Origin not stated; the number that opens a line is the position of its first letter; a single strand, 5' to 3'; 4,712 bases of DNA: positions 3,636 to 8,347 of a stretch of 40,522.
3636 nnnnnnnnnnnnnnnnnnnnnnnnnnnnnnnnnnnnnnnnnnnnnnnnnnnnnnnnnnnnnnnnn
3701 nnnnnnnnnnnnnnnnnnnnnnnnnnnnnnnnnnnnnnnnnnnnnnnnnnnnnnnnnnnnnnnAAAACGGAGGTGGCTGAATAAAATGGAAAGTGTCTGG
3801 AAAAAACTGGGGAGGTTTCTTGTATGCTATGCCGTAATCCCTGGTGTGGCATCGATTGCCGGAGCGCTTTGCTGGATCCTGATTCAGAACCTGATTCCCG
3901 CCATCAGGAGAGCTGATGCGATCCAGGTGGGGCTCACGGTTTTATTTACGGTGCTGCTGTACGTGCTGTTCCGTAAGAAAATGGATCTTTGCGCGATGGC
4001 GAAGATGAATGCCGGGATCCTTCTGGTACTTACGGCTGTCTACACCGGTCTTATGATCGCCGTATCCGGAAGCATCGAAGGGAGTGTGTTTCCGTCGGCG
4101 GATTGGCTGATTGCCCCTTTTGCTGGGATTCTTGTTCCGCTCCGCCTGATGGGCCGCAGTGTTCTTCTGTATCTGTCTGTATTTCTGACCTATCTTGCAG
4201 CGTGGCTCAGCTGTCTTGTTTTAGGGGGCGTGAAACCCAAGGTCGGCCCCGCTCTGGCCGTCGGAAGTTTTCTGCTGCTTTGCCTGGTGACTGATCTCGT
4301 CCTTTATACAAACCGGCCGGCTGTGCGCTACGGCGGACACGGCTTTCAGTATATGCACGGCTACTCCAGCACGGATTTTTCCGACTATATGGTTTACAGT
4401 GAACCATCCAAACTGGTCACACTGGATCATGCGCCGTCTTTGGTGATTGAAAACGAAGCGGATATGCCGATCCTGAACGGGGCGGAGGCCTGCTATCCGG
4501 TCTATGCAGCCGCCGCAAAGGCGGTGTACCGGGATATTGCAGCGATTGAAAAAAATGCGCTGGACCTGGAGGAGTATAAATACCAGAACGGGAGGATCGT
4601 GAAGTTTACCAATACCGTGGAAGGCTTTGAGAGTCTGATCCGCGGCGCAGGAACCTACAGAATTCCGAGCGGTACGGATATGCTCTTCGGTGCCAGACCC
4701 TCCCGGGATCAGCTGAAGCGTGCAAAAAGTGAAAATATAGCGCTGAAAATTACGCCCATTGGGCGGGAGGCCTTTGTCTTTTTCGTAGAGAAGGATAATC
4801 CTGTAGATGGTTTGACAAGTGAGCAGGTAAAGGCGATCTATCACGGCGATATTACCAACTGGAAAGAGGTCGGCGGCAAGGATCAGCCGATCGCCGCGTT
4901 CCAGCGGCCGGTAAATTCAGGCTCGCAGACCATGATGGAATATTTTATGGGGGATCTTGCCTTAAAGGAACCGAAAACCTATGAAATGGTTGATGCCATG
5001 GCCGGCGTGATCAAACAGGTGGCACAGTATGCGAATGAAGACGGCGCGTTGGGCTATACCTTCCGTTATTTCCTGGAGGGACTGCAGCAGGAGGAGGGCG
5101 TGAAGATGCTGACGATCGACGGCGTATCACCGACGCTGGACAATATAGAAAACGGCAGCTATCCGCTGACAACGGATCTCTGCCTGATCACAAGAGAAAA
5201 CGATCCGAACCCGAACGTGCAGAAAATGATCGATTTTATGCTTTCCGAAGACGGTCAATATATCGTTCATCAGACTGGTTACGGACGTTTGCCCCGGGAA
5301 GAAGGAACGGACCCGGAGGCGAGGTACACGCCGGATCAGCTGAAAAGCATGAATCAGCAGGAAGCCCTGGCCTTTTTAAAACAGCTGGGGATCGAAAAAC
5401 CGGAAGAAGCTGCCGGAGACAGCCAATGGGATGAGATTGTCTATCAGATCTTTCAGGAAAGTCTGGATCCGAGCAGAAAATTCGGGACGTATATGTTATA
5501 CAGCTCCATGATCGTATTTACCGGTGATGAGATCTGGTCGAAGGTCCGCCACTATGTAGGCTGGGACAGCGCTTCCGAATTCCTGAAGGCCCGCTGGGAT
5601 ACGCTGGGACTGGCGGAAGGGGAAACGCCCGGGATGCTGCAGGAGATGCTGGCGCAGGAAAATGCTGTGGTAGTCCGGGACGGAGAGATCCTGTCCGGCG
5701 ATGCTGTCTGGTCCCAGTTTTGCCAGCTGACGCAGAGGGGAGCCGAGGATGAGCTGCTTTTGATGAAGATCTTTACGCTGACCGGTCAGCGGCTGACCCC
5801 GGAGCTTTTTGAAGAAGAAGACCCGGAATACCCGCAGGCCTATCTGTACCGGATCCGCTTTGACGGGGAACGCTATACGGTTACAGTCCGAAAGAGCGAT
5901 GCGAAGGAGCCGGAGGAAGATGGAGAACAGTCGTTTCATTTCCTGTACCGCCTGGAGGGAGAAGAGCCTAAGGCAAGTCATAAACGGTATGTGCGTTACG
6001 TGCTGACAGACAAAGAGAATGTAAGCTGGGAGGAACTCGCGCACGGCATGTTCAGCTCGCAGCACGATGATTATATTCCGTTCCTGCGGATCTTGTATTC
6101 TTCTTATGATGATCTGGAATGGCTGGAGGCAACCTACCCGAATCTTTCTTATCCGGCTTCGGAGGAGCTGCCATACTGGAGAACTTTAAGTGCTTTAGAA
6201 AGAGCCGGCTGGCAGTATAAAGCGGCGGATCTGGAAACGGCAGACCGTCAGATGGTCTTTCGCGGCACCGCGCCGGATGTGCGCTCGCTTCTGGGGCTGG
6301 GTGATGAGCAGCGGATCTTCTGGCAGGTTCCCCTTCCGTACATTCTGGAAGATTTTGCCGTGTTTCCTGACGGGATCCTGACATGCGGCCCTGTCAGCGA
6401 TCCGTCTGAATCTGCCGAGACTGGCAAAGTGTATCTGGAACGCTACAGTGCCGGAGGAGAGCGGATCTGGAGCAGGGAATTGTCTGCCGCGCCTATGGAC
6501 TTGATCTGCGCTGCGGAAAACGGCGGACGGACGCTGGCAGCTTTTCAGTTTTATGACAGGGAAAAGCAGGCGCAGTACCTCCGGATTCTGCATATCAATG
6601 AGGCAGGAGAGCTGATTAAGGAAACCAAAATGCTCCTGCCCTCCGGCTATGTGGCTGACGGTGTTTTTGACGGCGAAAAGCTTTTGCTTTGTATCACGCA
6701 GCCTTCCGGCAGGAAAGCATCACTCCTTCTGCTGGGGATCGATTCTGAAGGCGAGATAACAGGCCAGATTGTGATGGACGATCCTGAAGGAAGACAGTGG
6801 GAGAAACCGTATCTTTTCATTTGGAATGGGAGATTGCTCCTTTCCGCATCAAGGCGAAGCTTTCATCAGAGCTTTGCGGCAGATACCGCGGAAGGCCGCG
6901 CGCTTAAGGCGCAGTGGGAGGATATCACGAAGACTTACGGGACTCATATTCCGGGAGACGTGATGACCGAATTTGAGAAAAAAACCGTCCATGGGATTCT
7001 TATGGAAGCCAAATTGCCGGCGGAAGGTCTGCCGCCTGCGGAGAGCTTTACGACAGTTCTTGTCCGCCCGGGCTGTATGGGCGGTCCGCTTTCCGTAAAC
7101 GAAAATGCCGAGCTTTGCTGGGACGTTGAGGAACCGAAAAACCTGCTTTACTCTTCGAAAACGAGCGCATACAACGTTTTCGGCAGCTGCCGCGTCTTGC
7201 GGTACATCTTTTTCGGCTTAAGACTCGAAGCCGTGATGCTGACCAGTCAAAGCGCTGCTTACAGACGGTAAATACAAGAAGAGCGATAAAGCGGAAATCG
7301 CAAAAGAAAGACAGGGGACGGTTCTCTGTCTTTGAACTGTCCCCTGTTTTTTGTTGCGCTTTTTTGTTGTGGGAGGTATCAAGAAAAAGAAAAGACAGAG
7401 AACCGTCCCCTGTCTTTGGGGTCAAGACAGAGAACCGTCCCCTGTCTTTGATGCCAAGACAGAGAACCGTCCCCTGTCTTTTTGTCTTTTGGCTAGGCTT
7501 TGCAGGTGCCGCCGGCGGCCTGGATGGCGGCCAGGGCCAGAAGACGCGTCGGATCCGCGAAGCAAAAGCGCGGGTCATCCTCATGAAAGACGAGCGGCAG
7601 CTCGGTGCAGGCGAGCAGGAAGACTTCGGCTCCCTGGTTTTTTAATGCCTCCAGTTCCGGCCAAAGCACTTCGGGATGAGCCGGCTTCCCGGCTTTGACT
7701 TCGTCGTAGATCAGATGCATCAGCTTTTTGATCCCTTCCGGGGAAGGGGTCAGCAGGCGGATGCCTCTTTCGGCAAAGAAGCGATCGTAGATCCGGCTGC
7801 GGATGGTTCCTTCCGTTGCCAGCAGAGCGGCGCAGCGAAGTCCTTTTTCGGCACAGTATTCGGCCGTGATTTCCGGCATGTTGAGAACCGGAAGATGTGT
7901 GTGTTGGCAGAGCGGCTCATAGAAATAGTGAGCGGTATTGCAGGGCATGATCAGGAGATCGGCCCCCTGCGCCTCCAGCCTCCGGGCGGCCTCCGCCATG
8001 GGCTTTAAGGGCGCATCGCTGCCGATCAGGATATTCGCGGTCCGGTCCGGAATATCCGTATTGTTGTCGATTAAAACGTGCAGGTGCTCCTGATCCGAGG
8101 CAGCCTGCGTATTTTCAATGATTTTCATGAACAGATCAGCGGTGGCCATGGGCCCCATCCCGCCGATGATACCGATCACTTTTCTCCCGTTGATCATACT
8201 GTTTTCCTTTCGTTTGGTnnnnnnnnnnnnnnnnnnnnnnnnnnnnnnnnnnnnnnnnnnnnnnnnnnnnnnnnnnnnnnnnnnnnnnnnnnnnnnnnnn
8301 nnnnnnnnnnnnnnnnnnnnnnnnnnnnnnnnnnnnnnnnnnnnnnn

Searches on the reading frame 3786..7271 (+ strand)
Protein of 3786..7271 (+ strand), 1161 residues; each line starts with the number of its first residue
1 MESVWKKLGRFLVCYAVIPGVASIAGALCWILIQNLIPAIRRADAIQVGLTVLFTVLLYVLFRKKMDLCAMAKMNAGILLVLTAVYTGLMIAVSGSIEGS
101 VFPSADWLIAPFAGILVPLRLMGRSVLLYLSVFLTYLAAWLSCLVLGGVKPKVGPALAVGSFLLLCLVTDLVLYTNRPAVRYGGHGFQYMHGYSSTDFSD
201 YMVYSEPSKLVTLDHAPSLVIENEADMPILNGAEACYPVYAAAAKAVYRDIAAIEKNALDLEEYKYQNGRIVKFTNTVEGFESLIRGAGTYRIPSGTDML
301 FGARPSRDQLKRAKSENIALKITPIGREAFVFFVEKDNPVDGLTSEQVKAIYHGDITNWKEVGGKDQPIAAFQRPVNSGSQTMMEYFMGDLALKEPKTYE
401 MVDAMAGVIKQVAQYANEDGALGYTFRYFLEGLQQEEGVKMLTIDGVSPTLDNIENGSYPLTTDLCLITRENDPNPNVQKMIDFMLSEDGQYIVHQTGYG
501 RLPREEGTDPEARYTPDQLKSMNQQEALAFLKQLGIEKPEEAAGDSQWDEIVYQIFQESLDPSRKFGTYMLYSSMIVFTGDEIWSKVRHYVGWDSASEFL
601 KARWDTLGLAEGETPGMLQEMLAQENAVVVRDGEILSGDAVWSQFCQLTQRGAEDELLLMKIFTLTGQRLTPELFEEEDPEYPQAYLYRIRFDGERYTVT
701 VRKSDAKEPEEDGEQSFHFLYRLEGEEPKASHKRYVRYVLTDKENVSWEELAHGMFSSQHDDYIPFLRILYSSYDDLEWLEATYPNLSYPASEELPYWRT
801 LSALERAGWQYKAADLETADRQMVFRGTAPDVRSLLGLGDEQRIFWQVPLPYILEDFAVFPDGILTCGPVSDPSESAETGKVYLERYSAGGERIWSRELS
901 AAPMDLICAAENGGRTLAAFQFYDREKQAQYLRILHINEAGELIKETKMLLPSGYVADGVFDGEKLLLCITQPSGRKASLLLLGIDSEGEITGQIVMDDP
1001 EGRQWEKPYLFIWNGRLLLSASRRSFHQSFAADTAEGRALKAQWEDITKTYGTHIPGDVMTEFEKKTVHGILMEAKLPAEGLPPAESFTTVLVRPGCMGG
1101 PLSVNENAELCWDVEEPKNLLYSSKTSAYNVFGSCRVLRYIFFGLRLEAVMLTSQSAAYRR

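Call 84: search_protein_families(library=pfam, proteins=[window:3786-7271:+], max_evalue=0.00001)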
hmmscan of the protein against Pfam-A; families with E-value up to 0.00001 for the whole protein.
window:3786-7271:+ (1161 aa): 1 family
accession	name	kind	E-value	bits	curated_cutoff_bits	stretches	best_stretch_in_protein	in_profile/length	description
PF12849.12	PBP_like_2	-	1.1e-25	91.3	27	1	274-488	44-266/267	PBP superfamily domain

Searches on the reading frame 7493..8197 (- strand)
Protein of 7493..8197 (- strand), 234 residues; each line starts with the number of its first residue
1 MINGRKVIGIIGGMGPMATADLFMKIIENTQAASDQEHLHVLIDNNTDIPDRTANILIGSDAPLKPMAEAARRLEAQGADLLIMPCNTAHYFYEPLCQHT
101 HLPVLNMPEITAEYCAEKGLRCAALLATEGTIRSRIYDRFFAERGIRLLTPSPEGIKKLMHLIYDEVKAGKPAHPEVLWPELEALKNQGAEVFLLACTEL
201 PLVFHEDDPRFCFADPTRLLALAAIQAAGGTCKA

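Call 45: search_protein_families(library=pfam, proteins=[window:7493-8197:-], max_evalue=0.0001)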
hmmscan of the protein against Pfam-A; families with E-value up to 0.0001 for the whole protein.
window:7493-8197:- (234 aa): 1 family
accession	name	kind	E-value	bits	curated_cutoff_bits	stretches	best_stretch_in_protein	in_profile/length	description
PF01177.27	Asp_Glu_race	-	3.8e-42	144.9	31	1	11-221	1-208/211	Asp/Glu/Hydantoin racemase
